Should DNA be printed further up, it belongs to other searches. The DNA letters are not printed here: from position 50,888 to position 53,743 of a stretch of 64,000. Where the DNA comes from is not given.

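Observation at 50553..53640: Candidate T-box riboswitch in front of an RPH-like PEP-utilising dikinase rather than an aminoacyl-tRNA or amino-acid gene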

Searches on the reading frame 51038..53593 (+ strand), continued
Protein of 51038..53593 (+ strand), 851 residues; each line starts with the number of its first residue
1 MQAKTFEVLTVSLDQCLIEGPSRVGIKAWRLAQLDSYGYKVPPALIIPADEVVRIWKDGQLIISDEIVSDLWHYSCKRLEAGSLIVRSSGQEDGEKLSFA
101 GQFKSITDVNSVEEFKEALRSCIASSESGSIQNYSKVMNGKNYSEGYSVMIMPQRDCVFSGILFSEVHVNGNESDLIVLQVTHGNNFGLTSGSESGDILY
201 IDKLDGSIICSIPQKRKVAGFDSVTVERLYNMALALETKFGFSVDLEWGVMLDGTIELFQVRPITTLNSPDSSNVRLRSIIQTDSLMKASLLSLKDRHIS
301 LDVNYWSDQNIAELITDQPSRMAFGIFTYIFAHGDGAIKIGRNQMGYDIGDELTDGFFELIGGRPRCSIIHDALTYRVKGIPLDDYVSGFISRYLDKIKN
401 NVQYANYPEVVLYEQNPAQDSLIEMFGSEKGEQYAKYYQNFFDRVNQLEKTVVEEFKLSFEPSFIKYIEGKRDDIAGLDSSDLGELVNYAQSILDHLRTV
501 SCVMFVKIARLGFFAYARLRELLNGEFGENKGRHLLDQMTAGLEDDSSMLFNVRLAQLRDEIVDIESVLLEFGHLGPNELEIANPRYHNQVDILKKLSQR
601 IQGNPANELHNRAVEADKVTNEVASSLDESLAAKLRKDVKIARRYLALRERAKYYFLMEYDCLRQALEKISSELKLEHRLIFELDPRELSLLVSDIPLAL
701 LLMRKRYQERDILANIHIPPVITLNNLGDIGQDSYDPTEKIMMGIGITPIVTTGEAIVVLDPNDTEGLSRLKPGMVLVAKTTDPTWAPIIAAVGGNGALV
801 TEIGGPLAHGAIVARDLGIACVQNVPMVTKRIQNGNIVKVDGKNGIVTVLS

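Call 42: find_encoding_contigs(protein=P0038, flank=10000, max_places=2)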
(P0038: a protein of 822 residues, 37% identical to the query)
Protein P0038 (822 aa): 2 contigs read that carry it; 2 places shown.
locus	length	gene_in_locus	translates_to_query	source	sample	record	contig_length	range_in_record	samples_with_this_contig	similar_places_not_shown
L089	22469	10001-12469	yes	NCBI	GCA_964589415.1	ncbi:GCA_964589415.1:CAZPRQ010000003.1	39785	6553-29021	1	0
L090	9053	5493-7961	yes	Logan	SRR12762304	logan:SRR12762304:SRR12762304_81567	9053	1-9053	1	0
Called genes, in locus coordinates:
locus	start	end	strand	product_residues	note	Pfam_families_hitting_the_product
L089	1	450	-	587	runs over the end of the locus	PF07973:tRNA_SAD, PF00587:tRNA-synt_2b, PF03129:HGTP_anticodon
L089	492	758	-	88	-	PF01541:GIY-YIG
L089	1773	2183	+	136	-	-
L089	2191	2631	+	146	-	-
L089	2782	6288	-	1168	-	PF02811:PHP, PF07733:DNA_pol3_alpha, PF17657:DNA_pol3_finger, PF14579:HHH_6, PF01336:tRNA_anti-codon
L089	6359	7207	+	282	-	-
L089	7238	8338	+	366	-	PF01098:FTSW_RODA_SPOVE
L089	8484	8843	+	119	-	-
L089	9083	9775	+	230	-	PF01177:Asp_Glu_race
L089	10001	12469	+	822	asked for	PF01326:PPDK_N, PF27448:Rph_4th (weak), PF00391:PEP-utilizers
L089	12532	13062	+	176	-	PF01451:LMWPc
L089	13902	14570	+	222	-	PF01386:Ribosomal_L25p, PF14693:Ribosomal_TL5_C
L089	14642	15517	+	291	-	PF01522:Polysacc_deac_1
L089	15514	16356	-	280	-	PF17827:PrmC_N, PF02384:N6_Mtase, PF06325:PrmA, PF05175:MTS, PF01170:UPF0020 (weak), PF13847:Methyltransf_31, PF13649:Methyltransf_25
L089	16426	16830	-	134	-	-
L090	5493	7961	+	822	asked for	PF01326:PPDK_N, PF27448:Rph_4th (weak), PF00391:PEP-utilizers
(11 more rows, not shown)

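Call 45: find_encoding_contigs(protein=P0005, flank=10000, max_places=1)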
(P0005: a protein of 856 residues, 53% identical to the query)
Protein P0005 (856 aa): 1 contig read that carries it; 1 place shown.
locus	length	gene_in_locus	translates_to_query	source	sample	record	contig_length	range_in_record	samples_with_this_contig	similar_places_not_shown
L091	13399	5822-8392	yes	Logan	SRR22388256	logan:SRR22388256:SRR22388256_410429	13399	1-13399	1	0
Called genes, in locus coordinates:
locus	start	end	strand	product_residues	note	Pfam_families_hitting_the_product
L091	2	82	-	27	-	?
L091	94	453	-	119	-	PF00072:Response_reg (weak)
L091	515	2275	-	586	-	PF05157:MshEN, PF00437:T2SSE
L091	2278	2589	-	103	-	-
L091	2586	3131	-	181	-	PF04350:PilO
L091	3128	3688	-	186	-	-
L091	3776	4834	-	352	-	PF11104:PilM_2, PF14450:FtsA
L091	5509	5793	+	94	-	-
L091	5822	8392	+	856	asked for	PF01326:PPDK_N, PF00391:PEP-utilizers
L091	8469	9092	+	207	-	-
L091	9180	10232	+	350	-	PF01546:Peptidase_M20, PF07687:M20_dimer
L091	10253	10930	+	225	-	-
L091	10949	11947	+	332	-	PF24827:AstE_AspA_cat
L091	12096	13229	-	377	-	PF01817:CM_2, PF01209:Ubie_methyltran, PF13489:Methyltransf_23, PF05148:Methyltransf_8 (weak), PF08241:Methyltransf_11, PF08242:Methyltransf_12, PF13649:Methyltransf_25, PF13847:Methyltransf_31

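Call 46: find_encoding_contigs(protein=P0007, flank=10000, max_places=1)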
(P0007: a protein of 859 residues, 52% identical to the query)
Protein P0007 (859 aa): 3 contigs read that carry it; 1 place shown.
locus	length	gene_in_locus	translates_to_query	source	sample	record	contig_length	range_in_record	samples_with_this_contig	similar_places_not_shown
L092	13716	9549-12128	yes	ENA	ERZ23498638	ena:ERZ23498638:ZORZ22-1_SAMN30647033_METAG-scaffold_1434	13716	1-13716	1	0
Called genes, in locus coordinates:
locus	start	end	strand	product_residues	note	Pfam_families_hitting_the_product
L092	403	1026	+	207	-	-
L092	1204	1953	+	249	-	-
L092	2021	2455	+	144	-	PF24709:DUF7670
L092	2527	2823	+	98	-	-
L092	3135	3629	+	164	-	PF00383:dCMP_cyt_deam_1, PF14437:MafB19-deam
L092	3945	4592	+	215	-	-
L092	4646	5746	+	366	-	PF01546:Peptidase_M20, PF07687:M20_dimer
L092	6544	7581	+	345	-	PF00579:tRNA-synt_1b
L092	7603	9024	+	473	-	PF00282:Pyridoxal_deC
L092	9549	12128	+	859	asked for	PF01326:PPDK_N, PF27448:Rph_4th, PF00391:PEP-utilizers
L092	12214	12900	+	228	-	PF00300:His_Phos_1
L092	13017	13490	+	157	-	PF00293:NUDIX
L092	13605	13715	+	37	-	?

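Call 47: find_encoding_contigs(protein=P0031, flank=10000, max_places=1)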
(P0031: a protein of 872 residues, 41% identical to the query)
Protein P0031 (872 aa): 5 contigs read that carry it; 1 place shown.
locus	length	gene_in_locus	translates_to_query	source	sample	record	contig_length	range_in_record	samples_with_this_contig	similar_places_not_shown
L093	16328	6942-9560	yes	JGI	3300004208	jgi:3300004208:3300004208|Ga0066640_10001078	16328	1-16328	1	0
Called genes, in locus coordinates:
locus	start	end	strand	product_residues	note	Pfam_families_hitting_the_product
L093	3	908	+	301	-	?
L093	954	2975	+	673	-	PF22745:Nlig-Ia, PF01653:DNA_ligase_aden, PF03120:OB_DNA_ligase, PF03119:DNA_ligase_ZBD, PF14520:HHH_5 (faint), PF12826:HHH_2, PF00533:BRCT, PF12738:PTCB-BRCT (weak)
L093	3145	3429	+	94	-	PF02686:GatC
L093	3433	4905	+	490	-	PF01425:Amidase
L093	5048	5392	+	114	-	PF00072:Response_reg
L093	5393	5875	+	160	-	PF00334:NDK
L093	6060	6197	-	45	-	-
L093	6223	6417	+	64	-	-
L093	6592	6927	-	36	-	-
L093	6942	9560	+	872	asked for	PF01326:PPDK_N, PF27448:Rph_4th (weak), PF00391:PEP-utilizers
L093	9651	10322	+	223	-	PF00300:His_Phos_1 (weak)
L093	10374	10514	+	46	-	-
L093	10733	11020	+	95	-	-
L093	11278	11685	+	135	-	PF11964:SpoIIAA-like (weak)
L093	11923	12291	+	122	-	PF00072:Response_reg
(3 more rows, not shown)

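Call 48: find_encoding_contigs(protein=P0065, flank=10000, max_places=1)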
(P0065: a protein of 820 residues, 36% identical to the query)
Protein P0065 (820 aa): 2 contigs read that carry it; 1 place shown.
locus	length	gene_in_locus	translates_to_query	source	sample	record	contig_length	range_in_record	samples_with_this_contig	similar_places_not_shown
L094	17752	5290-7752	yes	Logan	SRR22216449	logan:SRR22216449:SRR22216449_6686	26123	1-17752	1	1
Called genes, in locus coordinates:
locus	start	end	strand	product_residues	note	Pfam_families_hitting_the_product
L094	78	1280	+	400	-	PF00278:Orn_DAP_Arg_deC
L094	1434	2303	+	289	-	PF00795:CN_hydrolase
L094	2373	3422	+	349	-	PF04371:PAD_porph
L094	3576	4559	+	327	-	PF00579:tRNA-synt_1b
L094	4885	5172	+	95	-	-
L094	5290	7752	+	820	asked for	PF01326:PPDK_N, PF00391:PEP-utilizers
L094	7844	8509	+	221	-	PF00300:His_Phos_1 (weak)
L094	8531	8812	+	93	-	PF01371:Trp_repressor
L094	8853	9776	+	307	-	PF00892:EamA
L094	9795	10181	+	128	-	-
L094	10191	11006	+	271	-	-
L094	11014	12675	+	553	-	PF00512:HisKA, PF02518:HATPase_c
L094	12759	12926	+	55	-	-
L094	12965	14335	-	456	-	PF00133:tRNA-synt_1 (faint), PF01406:tRNA-synt_1e, PF09334:tRNA-synt_1g (faint)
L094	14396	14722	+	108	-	PF00829:Ribosomal_L21p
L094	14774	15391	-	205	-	PF21176:RecR_HhH (weak), PF01751:Toprim (weak), PF13662:Toprim_4 (weak), PF21175:RecR_C (weak)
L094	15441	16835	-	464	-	PF00772:DnaB, PF20720:nSTAND3 (faint), PF03796:DnaB_C, PF06745:ATPase (weak), PF13481:AAA_25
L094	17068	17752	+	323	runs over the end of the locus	PF00579:tRNA-synt_1b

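Call 49: find_encoding_contigs(protein=P0041, flank=10000, max_places=1)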
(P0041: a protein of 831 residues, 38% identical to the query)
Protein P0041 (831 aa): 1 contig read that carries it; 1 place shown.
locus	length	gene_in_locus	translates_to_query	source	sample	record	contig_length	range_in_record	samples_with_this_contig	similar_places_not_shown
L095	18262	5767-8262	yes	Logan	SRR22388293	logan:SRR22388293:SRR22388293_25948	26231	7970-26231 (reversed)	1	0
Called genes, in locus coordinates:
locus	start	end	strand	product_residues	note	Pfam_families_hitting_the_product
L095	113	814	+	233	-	PF01553:Acyltransferase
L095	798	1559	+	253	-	PF01553:Acyltransferase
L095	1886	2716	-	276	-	PF08843:AbiEii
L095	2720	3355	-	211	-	-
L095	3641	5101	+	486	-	PF13393:tRNA-synt_His, PF00587:tRNA-synt_2b, PF03129:HGTP_anticodon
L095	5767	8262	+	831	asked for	PF01326:PPDK_N, PF00391:PEP-utilizers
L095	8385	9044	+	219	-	PF00300:His_Phos_1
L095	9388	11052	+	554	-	PF00282:Pyridoxal_deC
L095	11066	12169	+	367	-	PF01909:NTP_transf_2 (weak), PF18765:Polbeta (weak)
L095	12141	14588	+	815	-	-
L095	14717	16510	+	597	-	PF03485:Arg_tRNA_synt_N, PF00750:tRNA-synt_1d, PF05746:DALR_1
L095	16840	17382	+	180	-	PF12822:ECF_trnsprt (weak)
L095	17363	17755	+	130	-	PF00156:Pribosyltran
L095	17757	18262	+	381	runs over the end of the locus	PF04015:DUF362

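Call 63: search_protein_families(library=pfam, proteins=[L029:663-1715:+, L029:1741-2700:+, L029:2877-3845:+, L033:6354-7496:+, L033:7438-8937:+, L087:6581-6838:+, L091:8469-9092:+, L091:10253-10930:+, L016:7975-9000:+, L094:8531-8812:+], max_evalue=0.01)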
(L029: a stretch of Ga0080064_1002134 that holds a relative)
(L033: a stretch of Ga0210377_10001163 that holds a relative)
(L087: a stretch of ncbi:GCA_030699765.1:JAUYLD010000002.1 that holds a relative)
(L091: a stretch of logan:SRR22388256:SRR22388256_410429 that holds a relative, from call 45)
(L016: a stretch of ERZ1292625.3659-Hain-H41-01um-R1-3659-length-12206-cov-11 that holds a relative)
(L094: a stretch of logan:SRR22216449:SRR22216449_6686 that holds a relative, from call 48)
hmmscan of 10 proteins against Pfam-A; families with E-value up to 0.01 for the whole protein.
L029:663-1715:+ (350 aa): 1 family
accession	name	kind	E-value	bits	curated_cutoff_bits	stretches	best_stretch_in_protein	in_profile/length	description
PF01136.24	Peptidase_U32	-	3.8e-32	111.9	22.4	1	106-327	3-217/233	Peptidase family U32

L029:1741-2700:+ (319 aa): 2 families
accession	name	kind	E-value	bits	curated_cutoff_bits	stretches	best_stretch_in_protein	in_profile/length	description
PF09084.16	NMT1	-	3.9e-09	37.2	20.5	1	81-244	55-212/216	NMT1/THI5 like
PF12974.12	Phosphonate-bd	-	0.00046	20.1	27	1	52-174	34-161/242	ABC transporter, phosphonate, periplasmic substrate-binding protein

L029:2877-3845:+ (322 aa): 1 family
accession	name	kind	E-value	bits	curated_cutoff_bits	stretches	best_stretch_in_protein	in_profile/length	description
PF01136.24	Peptidase_U32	-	6e-29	101.4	22.4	1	79-298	7-217/233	Peptidase family U32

L033:6354-7496:+ (380 aa): 3 families
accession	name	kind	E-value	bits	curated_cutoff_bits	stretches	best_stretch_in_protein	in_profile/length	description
PF00155.27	Aminotran_1_2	-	7.4e-58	196.9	19.7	1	34-358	3-361/361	Aminotransferase class I and II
PF00266.25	Aminotran_5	-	4e-09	36.3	21.5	1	77-194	53-177/371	Aminotransferase class-V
PF04864.19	Alliinase_C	-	0.0073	15.7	22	0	83-238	65-207/363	Allinase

L033:7438-8937:+ (499 aa): 1 family
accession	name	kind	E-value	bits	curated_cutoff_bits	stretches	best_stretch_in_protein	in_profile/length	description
PF00171.27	Aldedh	-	3.3e-165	550.5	23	1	31-495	1-461/461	Aldehyde dehydrogenase family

L087:6581-6838:+ (85 aa): 0 families

L091:8469-9092:+ (207 aa): 2 families
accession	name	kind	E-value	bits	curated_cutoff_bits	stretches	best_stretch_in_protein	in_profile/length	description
PF00583.31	Acetyltransf_1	-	0.0011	19.7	20.7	1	48-119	33-105/116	Acetyltransferase (GNAT) family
PF13508.13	Acetyltransf_7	-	0.0035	18.1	27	1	60-111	13-65/84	Acetyltransferase (GNAT) domain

L091:10253-10930:+ (225 aa): 1 family
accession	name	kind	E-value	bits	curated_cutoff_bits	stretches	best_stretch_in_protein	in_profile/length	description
PF00300.27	His_Phos_1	-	3.9e-05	23.8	21.7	1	73-203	53-181/194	Histidine phosphatase superfamily (branch 1)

L016:7975-9000:+ (341 aa): 0 families

L094:8531-8812:+ (93 aa): 2 families
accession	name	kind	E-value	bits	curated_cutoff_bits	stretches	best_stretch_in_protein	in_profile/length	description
PF01371.25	Trp_repressor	-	3.6e-19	69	27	1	10-90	7-87/88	Trp repressor protein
PF13384.12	HTH_23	-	0.0014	18.8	24.6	1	38-71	3-36/50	Homeodomain-like domain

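Call 65: predict_structure(alignment_id=A1)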
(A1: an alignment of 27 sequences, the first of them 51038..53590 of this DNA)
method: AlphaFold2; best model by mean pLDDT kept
length: 851 residues; sequences in the alignment: 27
mean_pLDDT: 87.0   pTM: 0.74
mean pLDDT of the five models: 87.0, 85.9, 85.3, 84.7, 83.2
residues with pLDDT >= 90: 421; 70-90: 372; 50-70: 49; < 50: 9
segments of 3 or more residues with pLDDT < 50: 1-4, 268-270
pLDDT, mean of each block of 10 residues (from residue 1): 62 92 89 93 94 87 89 93 89 56 84 94 83 69 75 92 78 71 86 79 84 74 90 91 89 92 62 70 83 86 80 79 93 89 93 82 87 91 90 88 75 77 93 94 93 94 95 89 94 94 94 89 90 89 84 93 94 86 90 88 85 92 94 93 92 93 94 91 95 95 89 82 80 80 91 95 85 92 86 89 85 89 90 95 94 91
secondary structure, 60 per line:
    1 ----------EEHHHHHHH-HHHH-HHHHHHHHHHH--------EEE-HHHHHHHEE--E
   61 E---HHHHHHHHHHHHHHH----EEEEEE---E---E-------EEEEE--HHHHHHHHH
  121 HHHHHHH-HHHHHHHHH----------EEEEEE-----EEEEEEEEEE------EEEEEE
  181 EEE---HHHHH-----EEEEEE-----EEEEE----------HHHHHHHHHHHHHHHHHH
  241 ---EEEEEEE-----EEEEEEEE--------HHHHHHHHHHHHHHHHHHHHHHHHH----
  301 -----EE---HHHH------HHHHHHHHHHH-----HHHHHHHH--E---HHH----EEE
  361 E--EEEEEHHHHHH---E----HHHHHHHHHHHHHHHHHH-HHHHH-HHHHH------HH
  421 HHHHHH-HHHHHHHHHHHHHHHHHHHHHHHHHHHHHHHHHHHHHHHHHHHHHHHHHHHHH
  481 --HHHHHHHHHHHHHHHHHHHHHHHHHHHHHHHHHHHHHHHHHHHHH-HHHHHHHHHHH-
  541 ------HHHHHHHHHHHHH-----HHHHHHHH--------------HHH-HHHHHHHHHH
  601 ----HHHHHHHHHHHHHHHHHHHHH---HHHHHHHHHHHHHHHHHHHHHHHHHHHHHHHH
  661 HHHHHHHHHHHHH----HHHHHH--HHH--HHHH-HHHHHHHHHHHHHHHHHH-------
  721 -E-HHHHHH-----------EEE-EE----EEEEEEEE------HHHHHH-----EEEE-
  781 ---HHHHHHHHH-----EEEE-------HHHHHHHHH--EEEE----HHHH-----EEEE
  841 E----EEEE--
elements in order (helices of 4 or more, strands of 3 or more residues): H13-19 H21-24 H26-36 E45-47 H49-55 H65-79 E84-89 E105-109 H112-127 H129-137 E148-153 E159-168 E175-183 H187-191 E197-202 E208-212 H223-240 E244-250 E256-263 H272-296 H311-314 H321-331 H337-344 E358-361 E364-368 H369-374 H383-400 H402-406 H408-412 H419-426 H428-480 H483-527 H529-539 H547-559 H565-572 H591-600 H605-625 H629-673 H678-683 H691-694 H696-713 H724-729 E741-743 E751-758 H765-770 E776-779 H784-792 E798-801 H809-817 E820-823 H828-831 E837-841 E846-849
